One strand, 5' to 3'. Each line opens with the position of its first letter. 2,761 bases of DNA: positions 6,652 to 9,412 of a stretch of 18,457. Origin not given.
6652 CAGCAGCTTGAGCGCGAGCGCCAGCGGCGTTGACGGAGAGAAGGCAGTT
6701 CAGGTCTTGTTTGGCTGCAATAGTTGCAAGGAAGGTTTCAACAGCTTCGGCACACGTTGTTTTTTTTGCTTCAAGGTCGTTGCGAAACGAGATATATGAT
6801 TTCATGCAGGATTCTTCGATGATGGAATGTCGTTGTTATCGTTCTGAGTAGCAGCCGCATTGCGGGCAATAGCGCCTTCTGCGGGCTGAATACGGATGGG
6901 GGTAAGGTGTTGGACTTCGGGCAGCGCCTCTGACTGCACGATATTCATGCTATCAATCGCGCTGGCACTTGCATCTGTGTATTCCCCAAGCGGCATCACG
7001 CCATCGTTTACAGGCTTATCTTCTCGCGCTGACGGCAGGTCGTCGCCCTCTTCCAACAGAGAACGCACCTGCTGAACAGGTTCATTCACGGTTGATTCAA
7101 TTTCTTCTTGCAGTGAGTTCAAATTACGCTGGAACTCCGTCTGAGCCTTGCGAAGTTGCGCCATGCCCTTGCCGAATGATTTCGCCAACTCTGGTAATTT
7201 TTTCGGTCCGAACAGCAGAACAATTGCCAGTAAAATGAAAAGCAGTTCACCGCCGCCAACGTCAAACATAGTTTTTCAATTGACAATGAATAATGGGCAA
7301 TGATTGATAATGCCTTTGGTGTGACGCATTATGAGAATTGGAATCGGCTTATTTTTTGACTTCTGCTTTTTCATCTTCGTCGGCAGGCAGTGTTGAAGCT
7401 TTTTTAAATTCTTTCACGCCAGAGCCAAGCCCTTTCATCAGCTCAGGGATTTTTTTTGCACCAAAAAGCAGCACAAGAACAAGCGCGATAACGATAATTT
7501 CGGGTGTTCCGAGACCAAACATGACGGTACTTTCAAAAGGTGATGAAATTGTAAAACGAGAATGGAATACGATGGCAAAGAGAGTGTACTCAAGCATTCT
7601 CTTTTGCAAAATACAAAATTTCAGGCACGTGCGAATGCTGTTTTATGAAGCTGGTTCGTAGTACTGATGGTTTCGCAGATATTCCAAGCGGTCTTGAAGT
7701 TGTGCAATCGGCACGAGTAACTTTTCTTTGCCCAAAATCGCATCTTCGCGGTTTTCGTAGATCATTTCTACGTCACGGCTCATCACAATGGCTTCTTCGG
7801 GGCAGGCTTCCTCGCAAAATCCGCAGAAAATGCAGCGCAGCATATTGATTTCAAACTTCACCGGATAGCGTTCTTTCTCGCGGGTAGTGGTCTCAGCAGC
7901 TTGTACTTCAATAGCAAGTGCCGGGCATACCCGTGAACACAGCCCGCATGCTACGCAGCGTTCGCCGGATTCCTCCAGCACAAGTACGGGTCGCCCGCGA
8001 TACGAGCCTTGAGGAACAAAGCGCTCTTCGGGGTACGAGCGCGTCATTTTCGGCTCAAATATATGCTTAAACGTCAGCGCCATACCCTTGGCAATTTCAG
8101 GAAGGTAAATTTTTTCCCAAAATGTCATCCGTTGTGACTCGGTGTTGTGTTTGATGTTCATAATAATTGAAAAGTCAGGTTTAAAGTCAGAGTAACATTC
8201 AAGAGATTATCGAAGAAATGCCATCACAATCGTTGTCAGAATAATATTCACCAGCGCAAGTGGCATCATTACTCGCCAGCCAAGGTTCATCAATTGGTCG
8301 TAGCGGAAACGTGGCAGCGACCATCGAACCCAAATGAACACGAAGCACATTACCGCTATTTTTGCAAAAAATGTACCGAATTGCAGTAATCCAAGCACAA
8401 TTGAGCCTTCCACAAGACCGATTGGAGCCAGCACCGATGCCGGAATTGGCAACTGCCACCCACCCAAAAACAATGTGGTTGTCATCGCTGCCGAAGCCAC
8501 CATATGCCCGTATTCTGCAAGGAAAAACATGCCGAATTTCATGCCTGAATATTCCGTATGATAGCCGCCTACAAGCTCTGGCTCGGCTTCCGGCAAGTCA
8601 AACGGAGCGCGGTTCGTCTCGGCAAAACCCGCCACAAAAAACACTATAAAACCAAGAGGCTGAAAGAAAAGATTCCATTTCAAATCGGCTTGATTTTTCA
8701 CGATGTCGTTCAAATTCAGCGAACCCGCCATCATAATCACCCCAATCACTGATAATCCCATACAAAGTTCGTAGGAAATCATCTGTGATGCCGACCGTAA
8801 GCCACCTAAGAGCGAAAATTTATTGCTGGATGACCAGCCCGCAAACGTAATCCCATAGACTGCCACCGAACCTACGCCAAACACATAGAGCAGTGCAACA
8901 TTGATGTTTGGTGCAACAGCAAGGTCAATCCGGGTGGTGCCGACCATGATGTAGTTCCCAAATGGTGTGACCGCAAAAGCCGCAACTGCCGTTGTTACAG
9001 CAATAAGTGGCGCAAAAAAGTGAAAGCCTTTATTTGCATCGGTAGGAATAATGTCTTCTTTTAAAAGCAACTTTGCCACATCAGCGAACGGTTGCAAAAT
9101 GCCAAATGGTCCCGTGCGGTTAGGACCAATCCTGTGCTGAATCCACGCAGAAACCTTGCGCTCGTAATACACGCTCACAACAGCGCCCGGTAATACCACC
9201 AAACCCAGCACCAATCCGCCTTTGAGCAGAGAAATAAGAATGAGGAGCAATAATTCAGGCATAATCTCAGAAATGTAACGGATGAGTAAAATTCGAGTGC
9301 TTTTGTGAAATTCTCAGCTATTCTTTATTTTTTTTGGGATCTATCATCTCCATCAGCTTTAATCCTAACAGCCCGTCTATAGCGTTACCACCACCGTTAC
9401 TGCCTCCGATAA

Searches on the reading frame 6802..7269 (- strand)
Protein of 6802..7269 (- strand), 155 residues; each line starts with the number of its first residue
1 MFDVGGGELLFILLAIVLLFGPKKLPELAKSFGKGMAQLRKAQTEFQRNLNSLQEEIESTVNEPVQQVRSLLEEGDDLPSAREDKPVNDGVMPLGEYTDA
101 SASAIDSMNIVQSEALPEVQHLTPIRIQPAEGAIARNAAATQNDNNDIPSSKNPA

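Call 3: search_protein_families(library=pfam, proteins=[window:6802-7269:-], max_evalue=0.01)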
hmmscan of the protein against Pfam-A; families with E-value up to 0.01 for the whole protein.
window:6802-7269:- (155 aa): 1 family
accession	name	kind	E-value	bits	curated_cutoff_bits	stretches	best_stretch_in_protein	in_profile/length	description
PF02416.21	TatA_B_E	-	5.9e-14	51.5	21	1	4-49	1-46/53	mttA/Hcf106 family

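Call 11: search_protein_families(library=ncbifam, proteins=[window:6802-7269:-], max_evalue=0.001)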
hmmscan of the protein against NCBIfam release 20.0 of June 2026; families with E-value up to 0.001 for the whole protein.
window:6802-7269:- (155 aa): 15 families
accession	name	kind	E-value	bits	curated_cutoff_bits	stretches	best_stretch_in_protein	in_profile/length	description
NF011429.0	PRK14857.1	equivalog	6.9e-15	55.3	77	1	1-74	3-76/91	TatA/E family twin arginine-targeting protein translocase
TIGR01411.1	tatAE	subfamily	5.6e-13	48.3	53.9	1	5-47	3-45/47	twin-arginine translocase TatA/TatE family subunit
NF011430.0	PRK14861.1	subfamily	2e-11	43.2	62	1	2-48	3-49/61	twin arginine translocase protein A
TIGR01410.1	tatB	equivalog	1.1e-10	41.9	56.5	1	2-57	1-58/80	Sec-independent protein translocase protein TatB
NF002377.0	PRK01371.1-4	equivalog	1.8e-10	41.2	96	1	1-79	1-83/119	sec-independent translocase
NF001854.0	PRK00575.1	equivalog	3.9e-08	33.9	72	1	8-64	8-64/94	Sec-independent protein translocase subunit TatA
NF047942.1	TatA_Rickett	exception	3.4e-06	26.6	90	1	8-41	7-40/45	twin-arginine translocase TatA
NF047941.1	TatB_Rickett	equivalog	5.1e-05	23.4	75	1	1-60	1-61/84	Sec-independent protein translocase subunit TatB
NF002374.0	PRK01371.1-1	equivalog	8.6e-05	23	162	1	3-100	4-103/152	sec-independent translocase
NF003400.0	PRK04654.1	equivalog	0.00011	22.2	211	1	1-94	1-91/214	sec-independent translocase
NF002376.0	PRK01371.1-3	equivalog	0.00015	22.1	181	1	3-52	4-53/179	Sec-independent protein translocase protein TatB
NF002375.0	PRK01371.1-2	equivalog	0.00018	21.8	137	0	1-34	1-34/137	sec-independent translocase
NF002500.0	PRK01833.1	equivalog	0.00019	21.7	115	1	8-46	8-46/74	Sec-independent protein translocase subunit TatA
NF002402.0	PRK01470.1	equivalog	0.00035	20.1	71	1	8-37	7-36/53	twin arginine translocase protein A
NF001681.0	PRK00442.1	equivalog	0.00039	21.1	102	0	10-67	10-68/92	twin-arginine translocase TatA/TatE family subunit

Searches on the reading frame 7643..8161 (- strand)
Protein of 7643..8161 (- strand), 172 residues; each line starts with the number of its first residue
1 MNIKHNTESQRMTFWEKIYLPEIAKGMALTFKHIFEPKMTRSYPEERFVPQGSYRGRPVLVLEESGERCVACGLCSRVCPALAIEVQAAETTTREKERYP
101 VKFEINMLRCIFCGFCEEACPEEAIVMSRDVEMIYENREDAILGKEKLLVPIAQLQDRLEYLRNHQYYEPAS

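Call 3: search_protein_families(library=pfam, proteins=[window:7643-8161:-], max_evalue=0.01)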
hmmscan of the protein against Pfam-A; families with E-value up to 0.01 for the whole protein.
window:7643-8161:- (172 aa): 14 families
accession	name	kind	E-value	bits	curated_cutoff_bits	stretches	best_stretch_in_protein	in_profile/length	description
PF00037.32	Fer4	-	1.3e-13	50.5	21.1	2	104-125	2-23/24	4Fe-4S binding domain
PF12838.12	Fer4_7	-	1.4e-12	48.3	27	2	68-124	1-52/52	4Fe-4S dicluster domain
PF13187.11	Fer4_9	-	2.4e-10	40.7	27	2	68-125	1-52/52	4Fe-4S dicluster domain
PF12837.12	Fer4_6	-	3.6e-09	36.6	25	2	103-125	2-24/24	4Fe-4S binding domain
PF13484.11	Fer4_16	-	1.2e-08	36.1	30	2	68-98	1-31/66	4Fe-4S double cluster binding domain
PF13237.11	Fer4_10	-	1.4e-08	34.9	25.5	1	66-121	6-53/53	4Fe-4S dicluster domain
PF14697.11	Fer4_21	-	2e-08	34.7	35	2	65-84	37-57/59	4Fe-4S dicluster domain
PF12797.12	Fer4_2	-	1.5e-07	31.3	24.5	2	67-81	8-22/22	4Fe-4S binding domain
PF13183.11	Fer4_8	-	2e-07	31.9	27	2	67-123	3-67/68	4Fe-4S dicluster domain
PF13534.11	Fer4_17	-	4.1e-05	24.5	22.2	1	68-123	1-59/61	4Fe-4S dicluster domain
PF12800.12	Fer4_4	-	8.4e-05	23.1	24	0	67-81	2-16/17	4Fe-4S binding domain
PF25160.1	LdpA_Fe-S-bd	-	0.00025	21.2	27.6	1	75-127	9-45/49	LdpA Fe-S cluster-binding domain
PF12798.12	Fer4_3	-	0.00044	21.3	27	0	110-124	1-15/15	4Fe-4S binding domain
PF05187.19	Fer4_ETF_QO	-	0.0073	16.9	24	0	74-126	45-91/104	Electron transfer flavoprotein-ubiquinone oxidoreductase, 4Fe-4S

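Call 11: search_protein_families(library=ncbifam, proteins=[window:7643-8161:-], max_evalue=0.001)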
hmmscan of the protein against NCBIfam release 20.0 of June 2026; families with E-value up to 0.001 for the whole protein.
window:7643-8161:- (172 aa): 64 families (the best 25 are shown)
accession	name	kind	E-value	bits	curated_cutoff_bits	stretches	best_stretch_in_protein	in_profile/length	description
NF004538.0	PRK05888.1-4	equivalog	4.1e-39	133.8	135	1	13-155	6-147/162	NADH-quinone oxidoreductase subunit NuoI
TIGR01971.1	NuoI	subfamily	1.6e-38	131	113.05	1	26-148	1-121/121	NADH-quinone oxidoreductase, chain I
NF004536.0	PRK05888.1-1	equivalog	3.7e-37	127.4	212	1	23-152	13-141/180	NADH-quinone oxidoreductase subunit NuoI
NF004537.0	PRK05888.1-3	equivalog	3.4e-36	124.7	163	1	19-156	19-161/204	NADH-quinone oxidoreductase subunit NuoI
NF004539.0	PRK05888.1-5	equivalog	4.7e-35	120.6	225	1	15-150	8-142/162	NADH-quinone oxidoreductase subunit NuoI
NF004542.0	PRK05888.2-3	equivalog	1.3e-25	90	248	1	21-161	34-174/203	NADH-quinone oxidoreductase subunit NuoI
NF004544.0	PRK05888.2-6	equivalog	2.5e-21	76.3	457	1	22-138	33-149/220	NADH-quinone oxidoreductase subunit NuoI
NF009053.0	PRK12387.1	subfamily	2.6e-21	76.2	204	1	37-142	12-107/180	formate hydrogenlyase complex iron-sulfur subunit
NF004540.0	PRK05888.2-1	equivalog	1.2e-19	70.2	215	1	23-140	4-118/139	NADH-quinone oxidoreductase subunit NuoI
NF004546.0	PRK05888.3-3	equivalog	1.9e-18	66.6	260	1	29-147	29-146/196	NADH-quinone oxidoreductase subunit NuoI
NF004541.0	PRK05888.2-2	equivalog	3.3e-18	66.1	217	1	25-150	22-136/168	NADH-quinone oxidoreductase subunit NuoI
NF040612.1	F420_dehyd_FpoI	exception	2e-17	63.2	180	1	26-131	5-105/135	F420H2 dehydrogenase subunit FpoI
NF004545.0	PRK05888.3-1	equivalog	2.7e-17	62.9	229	1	20-134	23-132/154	NADH-quinone oxidoreductase subunit NuoI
NF006076.0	PRK08222.1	equivalog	4.5e-17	62.4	270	1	39-140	14-105/181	hydrogenase 4 subunit H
TIGR00403.1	ndhI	equivalog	6.2e-17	61.8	302.35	1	23-141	22-135/183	NAD(P)H-quinone oxidoreductase subunit I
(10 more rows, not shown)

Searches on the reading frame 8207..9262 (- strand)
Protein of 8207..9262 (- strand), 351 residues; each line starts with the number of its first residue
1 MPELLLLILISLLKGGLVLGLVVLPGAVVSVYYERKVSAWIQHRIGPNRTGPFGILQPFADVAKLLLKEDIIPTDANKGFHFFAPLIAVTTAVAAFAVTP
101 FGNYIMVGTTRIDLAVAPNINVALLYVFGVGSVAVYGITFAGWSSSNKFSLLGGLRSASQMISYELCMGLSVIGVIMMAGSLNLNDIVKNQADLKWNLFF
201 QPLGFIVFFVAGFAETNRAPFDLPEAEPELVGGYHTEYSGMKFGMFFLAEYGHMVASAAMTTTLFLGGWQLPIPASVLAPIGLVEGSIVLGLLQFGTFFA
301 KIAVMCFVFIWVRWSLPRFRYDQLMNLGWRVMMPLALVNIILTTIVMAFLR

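Call 3: search_protein_families(library=pfam, proteins=[window:8207-9262:-], max_evalue=0.01)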
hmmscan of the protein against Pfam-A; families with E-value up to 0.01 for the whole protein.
window:8207-9262:- (351 aa): 1 family
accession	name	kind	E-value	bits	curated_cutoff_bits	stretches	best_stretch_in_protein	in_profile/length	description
PF00146.26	NADHdh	-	4.8e-123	410.7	27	1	19-343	6-297/298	NADH dehydrogenase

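Call 11: search_protein_families(library=ncbifam, proteins=[window:8207-9262:-], max_evalue=0.001)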
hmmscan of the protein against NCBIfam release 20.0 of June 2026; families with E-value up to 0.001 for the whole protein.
window:8207-9262:- (351 aa): 8 families
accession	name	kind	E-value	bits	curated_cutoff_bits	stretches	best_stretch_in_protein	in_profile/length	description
NF004743.0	PRK06076.1-4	equivalog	6.5e-114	381.1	494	1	17-347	22-342/433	NADH-quinone oxidoreductase subunit NuoH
NF004741.0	PRK06076.1-2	equivalog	3.2e-106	355.3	305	1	17-348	26-334/337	NADH-quinone oxidoreductase subunit NuoH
NF004745.0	PRK06076.1-6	equivalog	1.6e-104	349.8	450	1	10-349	13-335/341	NADH-quinone oxidoreductase subunit NuoH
NF004740.0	PRK06076.1-1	equivalog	9.4e-98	327.7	399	1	8-347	11-320/325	NADH-quinone oxidoreductase subunit NuoH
NF040610.1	F420_dehyd_FpoH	exception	1.4e-93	313.9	475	1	11-348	12-337/339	F420H2 dehydrogenase subunit FpoH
NF004742.0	PRK06076.1-3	equivalog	2.5e-91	306.6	531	1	16-348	28-349/356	NADH-quinone oxidoreductase subunit NuoH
NF004744.0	PRK06076.1-5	equivalog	3.4e-91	306.2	542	1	19-345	37-361/372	NADH-quinone oxidoreductase subunit NuoH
NF001325.0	PRK00259.1-3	equivalog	0.00041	20.8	180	1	87-212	22-139/177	septation protein A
